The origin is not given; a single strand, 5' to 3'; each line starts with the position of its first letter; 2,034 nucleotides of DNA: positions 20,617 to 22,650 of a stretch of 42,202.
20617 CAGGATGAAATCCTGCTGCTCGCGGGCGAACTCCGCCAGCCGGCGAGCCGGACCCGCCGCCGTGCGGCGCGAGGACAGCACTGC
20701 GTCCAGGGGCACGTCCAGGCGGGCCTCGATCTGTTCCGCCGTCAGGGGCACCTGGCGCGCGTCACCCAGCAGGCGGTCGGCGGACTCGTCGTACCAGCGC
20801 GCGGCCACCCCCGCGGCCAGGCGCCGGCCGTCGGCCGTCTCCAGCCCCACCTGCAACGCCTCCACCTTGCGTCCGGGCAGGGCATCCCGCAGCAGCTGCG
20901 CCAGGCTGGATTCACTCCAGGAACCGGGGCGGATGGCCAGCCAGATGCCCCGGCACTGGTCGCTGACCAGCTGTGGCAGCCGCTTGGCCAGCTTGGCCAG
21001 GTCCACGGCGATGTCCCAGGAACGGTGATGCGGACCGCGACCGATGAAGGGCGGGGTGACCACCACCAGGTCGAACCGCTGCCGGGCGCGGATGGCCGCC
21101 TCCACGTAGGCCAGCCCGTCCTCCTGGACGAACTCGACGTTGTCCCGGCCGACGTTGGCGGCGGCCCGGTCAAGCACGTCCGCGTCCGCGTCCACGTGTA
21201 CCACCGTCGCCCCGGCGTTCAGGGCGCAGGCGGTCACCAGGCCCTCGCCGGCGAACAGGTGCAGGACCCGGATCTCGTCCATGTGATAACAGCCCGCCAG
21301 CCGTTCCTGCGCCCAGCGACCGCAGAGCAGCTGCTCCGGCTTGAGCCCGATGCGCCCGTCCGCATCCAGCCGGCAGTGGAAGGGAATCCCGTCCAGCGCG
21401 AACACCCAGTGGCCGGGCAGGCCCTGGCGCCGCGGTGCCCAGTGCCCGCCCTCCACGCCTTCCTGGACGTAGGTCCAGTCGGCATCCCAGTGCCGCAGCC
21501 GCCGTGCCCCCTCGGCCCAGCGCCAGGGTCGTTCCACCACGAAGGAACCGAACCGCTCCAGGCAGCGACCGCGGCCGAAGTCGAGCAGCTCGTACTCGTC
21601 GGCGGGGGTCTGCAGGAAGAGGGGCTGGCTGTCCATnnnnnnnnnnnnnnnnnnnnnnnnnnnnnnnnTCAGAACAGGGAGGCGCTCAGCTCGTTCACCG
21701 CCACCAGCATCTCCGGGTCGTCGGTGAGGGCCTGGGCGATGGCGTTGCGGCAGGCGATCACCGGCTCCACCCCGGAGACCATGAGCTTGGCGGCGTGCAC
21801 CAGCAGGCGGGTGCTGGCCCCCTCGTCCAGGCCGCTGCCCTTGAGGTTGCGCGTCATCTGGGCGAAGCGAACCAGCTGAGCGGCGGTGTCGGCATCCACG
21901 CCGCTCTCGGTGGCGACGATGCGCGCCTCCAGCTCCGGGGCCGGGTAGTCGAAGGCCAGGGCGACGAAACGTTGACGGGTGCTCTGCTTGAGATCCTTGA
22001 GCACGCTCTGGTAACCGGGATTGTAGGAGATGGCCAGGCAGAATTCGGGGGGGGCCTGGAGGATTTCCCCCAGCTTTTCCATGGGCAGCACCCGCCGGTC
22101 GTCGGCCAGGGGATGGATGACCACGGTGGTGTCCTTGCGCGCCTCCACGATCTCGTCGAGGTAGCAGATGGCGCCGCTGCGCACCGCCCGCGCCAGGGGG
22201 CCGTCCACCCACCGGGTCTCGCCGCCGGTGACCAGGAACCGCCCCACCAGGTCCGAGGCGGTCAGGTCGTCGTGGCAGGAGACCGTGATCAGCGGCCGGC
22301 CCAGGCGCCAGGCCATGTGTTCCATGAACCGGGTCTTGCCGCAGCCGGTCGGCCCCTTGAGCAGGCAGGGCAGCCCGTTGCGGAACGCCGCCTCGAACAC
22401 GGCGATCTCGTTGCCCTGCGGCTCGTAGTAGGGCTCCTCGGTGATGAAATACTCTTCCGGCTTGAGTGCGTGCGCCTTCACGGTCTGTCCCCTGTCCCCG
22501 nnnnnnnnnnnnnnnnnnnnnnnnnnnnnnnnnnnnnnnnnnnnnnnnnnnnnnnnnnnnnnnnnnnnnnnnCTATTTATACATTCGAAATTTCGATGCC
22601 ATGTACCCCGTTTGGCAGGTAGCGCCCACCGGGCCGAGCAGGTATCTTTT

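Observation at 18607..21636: CbbO/NorD-type VWA protein with an in-frame, apparently degenerate SAM-methyltransferase module at its N-terminus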

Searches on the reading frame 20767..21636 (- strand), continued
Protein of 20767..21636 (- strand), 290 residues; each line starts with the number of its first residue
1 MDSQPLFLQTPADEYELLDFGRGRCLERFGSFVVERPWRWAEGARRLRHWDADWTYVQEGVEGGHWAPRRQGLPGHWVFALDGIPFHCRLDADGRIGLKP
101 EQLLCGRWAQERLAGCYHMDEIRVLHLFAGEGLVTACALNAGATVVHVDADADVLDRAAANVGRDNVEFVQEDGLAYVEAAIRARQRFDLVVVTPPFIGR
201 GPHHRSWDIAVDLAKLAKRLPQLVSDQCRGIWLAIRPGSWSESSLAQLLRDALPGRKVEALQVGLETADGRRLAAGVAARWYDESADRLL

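Call 87: find_homologous_proteins(query=P0272, max_evalue=1e-20)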
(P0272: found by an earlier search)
Query P0272 (301 aa): 908 proteins with E <= 1e-20 among 3894 candidates; the best 120 are listed.
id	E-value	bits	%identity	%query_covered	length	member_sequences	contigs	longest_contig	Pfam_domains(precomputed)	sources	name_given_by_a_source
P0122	3.1e-179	613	90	94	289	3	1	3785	PF10672.16,PF03602.22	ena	-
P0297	2.5e-177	607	84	99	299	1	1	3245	PF10672.16,PF03602.22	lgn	-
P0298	5.2e-167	573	86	93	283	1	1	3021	PF10672.16,PF03602.22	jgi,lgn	jgi:23S rRNA (cytosine1962-C5)-methyltransferase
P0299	6.1e-154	530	80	93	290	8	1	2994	PF10672.16,PF03602.22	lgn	-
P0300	5.9e-113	395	74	75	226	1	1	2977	PF10672.16,PF03602.22,PF13649.13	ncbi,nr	ncbi:MAG: class I SAM-dependent methyltransferase, partial [Gammaproteobacteria bacterium]|nr:class 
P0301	7.0e-110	385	58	92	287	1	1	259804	PF10672.16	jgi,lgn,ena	-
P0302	9.5e-110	385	58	91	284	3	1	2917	PF10672.16,PF03602.22,PF09445.17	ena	-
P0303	9.4e-109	381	56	93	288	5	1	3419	PF10672.16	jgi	jgi:23S rRNA (cytosine1962-C5)-methyltransferase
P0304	4.7e-107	376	56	92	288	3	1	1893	PF10672.16,PF03602.22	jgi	jgi:23S rRNA (cytosine1962-C5)-methyltransferase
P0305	2.0e-104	367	56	91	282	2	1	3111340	PF10672.16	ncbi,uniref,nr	ncbi:class I SAM-dependent methyltransferase [Sulfuriflexus mobilis]|uniref:class I SAM-dependent me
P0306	1.4e-103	365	55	91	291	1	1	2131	PF10672.16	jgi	jgi:23S rRNA (cytosine1962-C5)-methyltransferase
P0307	9.5e-103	362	54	92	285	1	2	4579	PF10672.16,PF03602.22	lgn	-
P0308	2.0e-102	361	56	90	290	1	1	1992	PF10672.16,PF03602.22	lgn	-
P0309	5.8e-102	359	58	89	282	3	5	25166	PF10672.16,PF03602.22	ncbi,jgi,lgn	ncbi:MAG: class I SAM-dependent methyltransferase [Granulosicoccaceae bacterium]|jgi:23S rRNA (cytos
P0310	3.1e-101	357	53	93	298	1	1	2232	PF10672.16,PF03602.22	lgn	-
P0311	9.6e-99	349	54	91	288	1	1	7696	PF10672.16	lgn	-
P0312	8.8e-98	345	52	97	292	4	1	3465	PF10672.16,PF03602.22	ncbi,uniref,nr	ncbi:class I SAM-dependent methyltransferase [Sulfuriflexus sp.]|uniref:class I SAM-dependent methyl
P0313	1.0e-97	345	55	91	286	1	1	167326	PF10672.16,PF03602.22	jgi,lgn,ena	-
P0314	1.7e-97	344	54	90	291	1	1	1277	PF10672.16,PF03602.22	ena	-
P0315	2.7e-97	344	53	91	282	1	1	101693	PF10672.16,PF03602.22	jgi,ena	-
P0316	4.1e-97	343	53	92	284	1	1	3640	PF10672.16,PF03602.22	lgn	-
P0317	1.0e-95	339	54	89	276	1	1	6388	PF10672.16,PF03602.22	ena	-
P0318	5.6e-95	336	54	90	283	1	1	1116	PF10672.16,PF03602.22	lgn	-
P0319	7.1e-95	336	52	93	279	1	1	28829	PF10672.16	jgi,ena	-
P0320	1.7e-94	335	54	90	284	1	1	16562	PF10672.16,PF03602.22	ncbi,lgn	-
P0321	5.5e-94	333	52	91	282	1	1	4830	PF10672.16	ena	-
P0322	4.0e-93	330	51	90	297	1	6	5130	PF10672.16,PF03602.22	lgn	-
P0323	6.0e-92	326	52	88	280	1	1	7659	PF10672.16,PF03602.22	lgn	-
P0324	1.2e-91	325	48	99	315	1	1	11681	PF10672.16,PF03602.22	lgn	-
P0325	1.7e-91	325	50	92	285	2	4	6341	PF10672.16,PF03602.22,PF13649.13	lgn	-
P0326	4.2e-91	324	51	91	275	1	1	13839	PF10672.16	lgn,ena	-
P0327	6.3e-91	323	51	92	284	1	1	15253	PF10672.16,PF03602.22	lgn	-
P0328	1.2e-90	322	51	91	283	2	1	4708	PF10672.16,PF03602.22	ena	-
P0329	3.1e-90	321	53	90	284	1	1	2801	PF10672.16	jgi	jgi:23S rRNA (cytosine1962-C5)-methyltransferase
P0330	1.6e-86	308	49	91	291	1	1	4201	PF10672.16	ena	-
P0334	3.0e-78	281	48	91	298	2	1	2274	PF10672.16,PF03602.22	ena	-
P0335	8.8e-76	273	47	90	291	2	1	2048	PF10672.16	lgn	-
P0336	1.7e-75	272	47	91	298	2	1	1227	PF10672.16,PF03602.22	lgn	-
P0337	1.7e-74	269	48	91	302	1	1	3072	PF10672.16,PF03602.22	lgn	-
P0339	7.0e-74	267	47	91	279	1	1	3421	PF10672.16,PF03602.22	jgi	-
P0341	2.8e-71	258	44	91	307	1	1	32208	PF10672.16,PF03602.22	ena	-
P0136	1.1e-64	237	42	91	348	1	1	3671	PF10672.16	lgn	-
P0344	4.4e-57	212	47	72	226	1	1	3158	PF10672.16,PF03602.22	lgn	-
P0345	9.1e-54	201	41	89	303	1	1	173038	PF10672.16,PF03602.22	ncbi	-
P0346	2.1e-51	193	39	91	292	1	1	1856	PF10672.16,PF03602.22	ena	-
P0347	5.4e-50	188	43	75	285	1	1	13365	PF10672.16,PF03602.22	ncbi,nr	ncbi:class I SAM-dependent methyltransferase, partial [bacterium]|nr:class I SAM-dependent methyltra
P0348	6.4e-50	188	42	92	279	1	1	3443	PF10672.16,PF03602.22,PF09445.17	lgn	-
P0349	1.4e-49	187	40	88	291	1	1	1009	PF10672.16,PF03602.22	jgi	jgi:23S rRNA (cytosine1962-C5)-methyltransferase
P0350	2.2e-49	186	39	90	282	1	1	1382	PF10672.16,PF03602.22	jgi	jgi:23S rRNA (cytosine1962-C5)-methyltransferase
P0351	2.2e-49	186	40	83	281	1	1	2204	PF10672.16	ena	-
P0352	2.6e-49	186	43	90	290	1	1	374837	PF10672.16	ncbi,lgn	-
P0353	2.7e-49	186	38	89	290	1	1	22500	PF10672.16,PF03602.22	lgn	-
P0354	3.8e-49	186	38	92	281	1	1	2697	PF10672.16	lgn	-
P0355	6.5e-49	185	41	80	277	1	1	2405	PF10672.16,PF03602.22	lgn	-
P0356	6.6e-49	185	38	88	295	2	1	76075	PF10672.16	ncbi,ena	-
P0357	1.8e-48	184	39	92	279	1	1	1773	PF10672.16,PF03602.22,PF13649.13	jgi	jgi:23S rRNA (cytosine1962-C5)-methyltransferase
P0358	1.9e-48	183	40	80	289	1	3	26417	PF10672.16,PF03602.22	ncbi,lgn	-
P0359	3.5e-48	183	41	81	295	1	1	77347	PF10672.16,PF09445.17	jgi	jgi:23S rRNA (cytosine1962-C5)-methyltransferase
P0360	3.7e-48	182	40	78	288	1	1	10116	PF10672.16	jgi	jgi:23S rRNA (cytosine1962-C5)-methyltransferase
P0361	4.1e-48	182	39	83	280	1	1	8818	PF10672.16,PF03602.22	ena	-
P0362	6.9e-48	182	39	83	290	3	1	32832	PF10672.16,PF03602.22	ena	-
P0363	6.9e-48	182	38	92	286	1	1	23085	PF10672.16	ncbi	-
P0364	8.0e-48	181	41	79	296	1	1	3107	PF10672.16,PF03602.22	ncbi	-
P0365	1.0e-47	181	37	90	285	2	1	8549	PF10672.16,PF03602.22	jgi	-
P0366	1.2e-47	181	38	89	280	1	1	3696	PF10672.16,PF03602.22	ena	-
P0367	1.3e-47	181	40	83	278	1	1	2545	PF10672.16,PF03602.22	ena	-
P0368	2.2e-47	180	40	81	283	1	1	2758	PF10672.16,PF03602.22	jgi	-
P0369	2.3e-47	180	38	89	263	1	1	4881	PF10672.16,PF03602.22,PF13649.13,PF09445.17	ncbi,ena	-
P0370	2.5e-47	180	39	91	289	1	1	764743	PF10672.16,PF03602.22,PF09445.17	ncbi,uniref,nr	ncbi:Ribosomal RNA large subunit methyltransferase K [Posidoniimonas polymericola]|uniref:Ribosomal 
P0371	3.1e-47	179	37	91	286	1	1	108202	PF10672.16,PF03602.22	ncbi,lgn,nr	ncbi:class I SAM-dependent methyltransferase [bacterium]|nr:class I SAM-dependent methyltransferase 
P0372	4.4e-47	179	39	92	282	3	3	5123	PF10672.16,PF03602.22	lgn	-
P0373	5.1e-47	179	38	88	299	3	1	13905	PF10672.16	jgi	jgi:23S rRNA (cytosine1962-C5)-methyltransferase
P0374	5.2e-47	179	40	87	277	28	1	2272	PF10672.16,PF03602.22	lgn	-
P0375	6.0e-47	178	40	83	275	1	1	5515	PF10672.16,PF03602.22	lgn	-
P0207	7.3e-47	178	39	80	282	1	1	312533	PF10672.16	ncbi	-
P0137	8.4e-47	178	37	90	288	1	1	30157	PF10672.16,PF09445.17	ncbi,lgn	ncbi:MAG: class I SAM-dependent methyltransferase [Planctomycetota bacterium]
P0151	9.0e-47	178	37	89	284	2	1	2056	PF10672.16,PF03602.22,PF09445.17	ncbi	-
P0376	1.1e-46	178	39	87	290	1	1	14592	PF10672.16,PF03602.22,PF09445.17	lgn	-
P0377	1.6e-46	177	40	79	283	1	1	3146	PF10672.16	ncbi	-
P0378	1.7e-46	177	38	91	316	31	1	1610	PF10672.16,PF03602.22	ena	-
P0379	1.8e-46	177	41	90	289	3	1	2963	PF10672.16,PF03602.22,PF09445.17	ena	-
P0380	1.9e-46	177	38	83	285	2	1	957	PF10672.16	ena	-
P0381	2.3e-46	177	38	89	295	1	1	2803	PF10672.16,PF03602.22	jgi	jgi:23S rRNA (cytosine1962-C5)-methyltransferase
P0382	2.6e-46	176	39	83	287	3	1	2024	PF10672.16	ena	-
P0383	2.8e-46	176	41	80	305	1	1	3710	PF13847.13,PF10672.16,PF03602.22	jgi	jgi:23S rRNA (cytosine1962-C5)-methyltransferase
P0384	2.9e-46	176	39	83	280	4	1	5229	PF10672.16,PF03602.22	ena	-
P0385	3.6e-46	176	38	90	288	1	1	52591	PF10672.16,PF03602.22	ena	-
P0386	3.9e-46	176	38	84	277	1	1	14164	PF10672.16,PF03602.22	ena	-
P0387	4.3e-46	176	40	87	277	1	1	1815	PF10672.16,PF03602.22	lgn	-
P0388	4.5e-46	176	36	92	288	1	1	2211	PF10672.16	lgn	-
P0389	5.0e-46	175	39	83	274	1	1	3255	PF10672.16,PF03602.22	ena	-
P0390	5.4e-46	175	38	84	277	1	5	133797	PF10672.16,PF03602.22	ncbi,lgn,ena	-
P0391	5.6e-46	175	38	84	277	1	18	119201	PF10672.16,PF03602.22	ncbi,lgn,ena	-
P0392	6.2e-46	175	38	87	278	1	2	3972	PF10672.16,PF03602.22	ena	-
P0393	6.7e-46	175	38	82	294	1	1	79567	PF10672.16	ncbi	-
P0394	7.7e-46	175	38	80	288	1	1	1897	PF10672.16,PF03602.22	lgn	-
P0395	9.6e-46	175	39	83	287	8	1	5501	PF10672.16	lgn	-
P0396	1.1e-45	174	39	89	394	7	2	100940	PF10672.16,PF03602.22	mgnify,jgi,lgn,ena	mgnify:CR=1 FL=1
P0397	1.3e-45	174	38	86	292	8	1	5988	PF10672.16,PF03602.22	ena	-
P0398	1.3e-45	174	38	86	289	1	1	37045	PF10672.16,PF03602.22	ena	-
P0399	1.5e-45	174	38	84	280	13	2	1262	PF10672.16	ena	-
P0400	1.5e-45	174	40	80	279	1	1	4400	PF10672.16,PF03602.22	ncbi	-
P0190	1.5e-45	174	40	86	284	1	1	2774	PF10672.16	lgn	-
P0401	1.7e-45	174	36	92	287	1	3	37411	PF10672.16,PF03602.22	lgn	-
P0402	1.7e-45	174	37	89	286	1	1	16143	PF10672.16,PF03602.22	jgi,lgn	jgi:23S rRNA (cytosine1962-C5)-methyltransferase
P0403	1.9e-45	174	39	90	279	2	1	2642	PF10672.16,PF03602.22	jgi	jgi:23S rRNA (cytosine1962-C5)-methyltransferase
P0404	2.2e-45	173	42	80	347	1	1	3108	PF10672.16,PF03602.22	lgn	-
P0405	2.4e-45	173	38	83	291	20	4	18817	PF10672.16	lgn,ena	-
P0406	2.8e-45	173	40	80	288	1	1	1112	PF10672.16,PF03602.22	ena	-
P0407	3.1e-45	173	39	83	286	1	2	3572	PF10672.16,PF03602.22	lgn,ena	-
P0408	3.3e-45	173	37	83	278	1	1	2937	PF10672.16,PF03602.22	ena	-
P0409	3.7e-45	173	38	83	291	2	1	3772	PF10672.16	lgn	-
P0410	3.8e-45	173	38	89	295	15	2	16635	PF10672.16,PF03602.22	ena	-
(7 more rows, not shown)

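Call 88: find_encoding_contigs(protein=P0305, flank=10000, max_places=1)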
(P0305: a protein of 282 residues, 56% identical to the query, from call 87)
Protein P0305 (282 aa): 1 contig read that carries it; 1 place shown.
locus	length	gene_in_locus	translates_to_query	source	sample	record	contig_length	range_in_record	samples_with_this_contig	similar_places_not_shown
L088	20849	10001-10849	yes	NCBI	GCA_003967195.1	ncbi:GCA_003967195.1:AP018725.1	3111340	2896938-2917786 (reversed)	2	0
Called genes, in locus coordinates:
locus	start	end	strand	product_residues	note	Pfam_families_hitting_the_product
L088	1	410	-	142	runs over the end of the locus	PF14106:DUF4279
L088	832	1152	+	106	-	PF01230:HIT, PF11969:DcpS_C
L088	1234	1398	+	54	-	-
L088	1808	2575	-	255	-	-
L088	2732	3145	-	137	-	PF06271:RDD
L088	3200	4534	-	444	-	PF02417:Chromate_transp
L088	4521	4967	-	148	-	-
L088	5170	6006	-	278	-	PF01738:DLH (weak), PF00326:Peptidase_S9 (weak)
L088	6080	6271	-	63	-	PF11127:YgaP-like_TM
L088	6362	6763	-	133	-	-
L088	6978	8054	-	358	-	PF00793:DAHP_synth_1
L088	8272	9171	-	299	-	PF12849:PBP_like_2, PF13531:SBP_bac_11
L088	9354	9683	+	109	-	PF08406:CbbQ_C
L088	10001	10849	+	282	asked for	PF10672:Methyltrans_SAM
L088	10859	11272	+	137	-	-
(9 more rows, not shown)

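Call 89: find_encoding_contigs(protein=P0301, flank=10000, max_places=1)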
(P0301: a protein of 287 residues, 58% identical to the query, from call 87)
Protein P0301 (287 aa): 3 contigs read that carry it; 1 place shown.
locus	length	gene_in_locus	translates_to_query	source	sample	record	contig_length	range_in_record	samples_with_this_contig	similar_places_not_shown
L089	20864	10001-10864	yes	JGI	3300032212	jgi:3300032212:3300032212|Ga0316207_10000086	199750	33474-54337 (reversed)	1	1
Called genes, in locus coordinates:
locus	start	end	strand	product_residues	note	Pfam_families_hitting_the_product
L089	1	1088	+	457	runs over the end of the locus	PF13487:HD_5, PF01966:HD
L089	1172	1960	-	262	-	PF04116:FA_hydroxylase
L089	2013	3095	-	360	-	PF00793:DAHP_synth_1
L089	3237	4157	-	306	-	PF12849:PBP_like_2, PF13531:SBP_bac_11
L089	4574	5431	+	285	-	PF00581:Rhodanese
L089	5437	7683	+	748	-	PF01627:Hpt (faint), PF00512:HisKA, PF02518:HATPase_c, PF00072:Response_reg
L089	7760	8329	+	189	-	PF27161:HI_0983 (weak)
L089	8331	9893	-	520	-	PF01627:Hpt, PF00072:Response_reg, PF07228:SpoIIE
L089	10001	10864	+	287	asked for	PF10672:Methyltrans_SAM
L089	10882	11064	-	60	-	-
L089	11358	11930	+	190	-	PF00015:MCPsignal (weak)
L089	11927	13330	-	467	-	PF00089:Trypsin, PF13365:Trypsin_2, PF00595:PDZ (weak), PF13180:PDZ_2, PF17820:PDZ_6, PF00595:PDZ (weak), PF13180:PDZ_2, PF17820:PDZ_6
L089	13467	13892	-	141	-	PF27746:Small_heat_shock_put (weak), PF00011:HSP20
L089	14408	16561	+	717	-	PF00317:Ribonuc_red_lgN, PF02867:Ribonuc_red_lgC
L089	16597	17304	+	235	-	PF12637:TSCPD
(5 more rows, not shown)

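Call 90: find_encoding_contigs(protein=P0313, flank=10000, max_places=1)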
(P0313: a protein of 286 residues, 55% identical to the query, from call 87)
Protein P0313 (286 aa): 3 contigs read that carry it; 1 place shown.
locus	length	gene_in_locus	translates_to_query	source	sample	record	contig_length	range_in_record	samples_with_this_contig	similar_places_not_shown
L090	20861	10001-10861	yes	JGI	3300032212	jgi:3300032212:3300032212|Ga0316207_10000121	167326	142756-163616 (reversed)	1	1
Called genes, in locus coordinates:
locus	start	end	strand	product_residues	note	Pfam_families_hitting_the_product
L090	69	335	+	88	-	PF01230:HIT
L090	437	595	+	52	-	-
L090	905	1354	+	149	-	-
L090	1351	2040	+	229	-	PF05090:HTTM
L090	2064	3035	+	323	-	-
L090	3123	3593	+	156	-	PF01272:GreA_GreB (weak)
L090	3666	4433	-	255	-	-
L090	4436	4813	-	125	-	-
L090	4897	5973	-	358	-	PF00793:DAHP_synth_1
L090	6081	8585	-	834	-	PF00999:Na_H_Exchanger, PF00027:cNMP_binding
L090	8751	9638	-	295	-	PF12849:PBP_like_2, PF13531:SBP_bac_11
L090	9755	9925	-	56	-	-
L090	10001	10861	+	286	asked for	PF10672:Methyltrans_SAM, PF03602:Cons_hypoth95 (weak)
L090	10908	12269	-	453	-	PF00089:Trypsin, PF13365:Trypsin_2, PF00595:PDZ, PF13180:PDZ_2, PF17820:PDZ_6, PF00595:PDZ, PF13180:PDZ_2, PF17820:PDZ_6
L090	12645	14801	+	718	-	PF00317:Ribonuc_red_lgN, PF02867:Ribonuc_red_lgC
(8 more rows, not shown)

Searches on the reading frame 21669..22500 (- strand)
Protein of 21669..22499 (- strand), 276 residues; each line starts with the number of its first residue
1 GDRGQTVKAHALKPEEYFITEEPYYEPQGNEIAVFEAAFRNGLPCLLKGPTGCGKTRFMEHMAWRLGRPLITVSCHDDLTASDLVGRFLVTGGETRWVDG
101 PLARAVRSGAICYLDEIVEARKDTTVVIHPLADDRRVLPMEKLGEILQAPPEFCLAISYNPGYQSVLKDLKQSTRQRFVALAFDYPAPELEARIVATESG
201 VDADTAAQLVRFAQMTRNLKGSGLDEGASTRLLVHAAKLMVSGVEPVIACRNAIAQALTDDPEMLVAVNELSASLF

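Call 5: search_protein_families(library=pfam, proteins=[window:21669-22500:-], max_evalue=1)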
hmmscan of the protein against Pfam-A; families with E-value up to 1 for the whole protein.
window:21669-22500:- (277 aa): 0 families

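Call 6: search_protein_families(library=ncbifam, proteins=[window:21669-22500:-], max_evalue=1)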
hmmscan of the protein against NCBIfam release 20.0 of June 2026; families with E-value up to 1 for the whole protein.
window:21669-22500:- (277 aa): 0 families

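Call 8: search_protein_families(library=pfam, proteins=[window:21669-22499:-], max_evalue=0.1)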
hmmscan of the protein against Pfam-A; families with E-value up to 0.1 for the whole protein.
window:21669-22499:- (276 aa): 11 families
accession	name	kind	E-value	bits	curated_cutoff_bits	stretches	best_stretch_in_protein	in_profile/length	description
PF07728.20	AAA_5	-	1.8e-33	115.9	22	1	45-178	2-139/139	AAA domain (dynein-related subfamily)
PF08406.16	CbbQ_C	-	6.1e-30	103.7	20.6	1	191-273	1-83/85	CbbQ/NirQ/NorQ C-terminal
PF00004.35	AAA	-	0.00018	22.4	21.2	1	46-117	2-66/131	ATPase family associated with various cellular activities (AAA)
PF12774.13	AAA_6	-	0.0024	17.3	25.2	1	38-84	28-74/327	Hydrolytic ATP binding site of dynein motor region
PF13401.12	AAA_22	-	0.011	16.5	27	1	45-88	8-54/130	AAA domain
PF13191.12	AAA_16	-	0.018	16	32.6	1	35-80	16-63/167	AAA ATPase domain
PF07726.17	AAA_3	-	0.021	15.1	27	1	45-178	2-129/131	ATPase family associated with various cellular activities (AAA)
PF12775.13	AAA_7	-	0.042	13.8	25.8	1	34-63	25-54/181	P-loop containing dynein motor region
PF00158.32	Sigma54_activat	-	0.052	13.7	20.2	1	35-123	15-108/168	Sigma-54 interaction domain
PF00910.28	RNA_helicase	-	0.065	14.2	21.5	0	46-68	2-24/105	RNA helicase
PF13173.12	AAA_14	-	0.077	13.4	27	0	44-121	4-75/129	AAA domain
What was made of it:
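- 21669..22481 (-): cbbQ/norQ-type MoxR AAA+ ATPase, 270 aa from GTG 22481. Its stop is 32 nt upstream of the fusion's ATG. Pfam AAA_5 1.8e-33 and CbbQ_C 6e-30 (call 8).
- The cbbQ gene has AAA_5 plus CbbQ_C domains (call 8).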

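Call 86: search_protein_families(library=ncbifam, proteins=[window:21669-22481:-], max_evalue=0.00001)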
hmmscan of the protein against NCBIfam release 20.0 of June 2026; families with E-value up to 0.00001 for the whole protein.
window:21669-22481:- (270 aa): 2 families
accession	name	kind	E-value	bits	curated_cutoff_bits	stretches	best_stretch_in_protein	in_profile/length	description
TIGR02640.1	gas_vesic_GvpN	equivalog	9.4e-21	74.5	266.8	2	34-82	19-67/262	gas vesicle protein GvpN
NF047784.1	MadB_ATPase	equivalog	3.6e-08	33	475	0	29-74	26-71/298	MadB family AAA-type ATPase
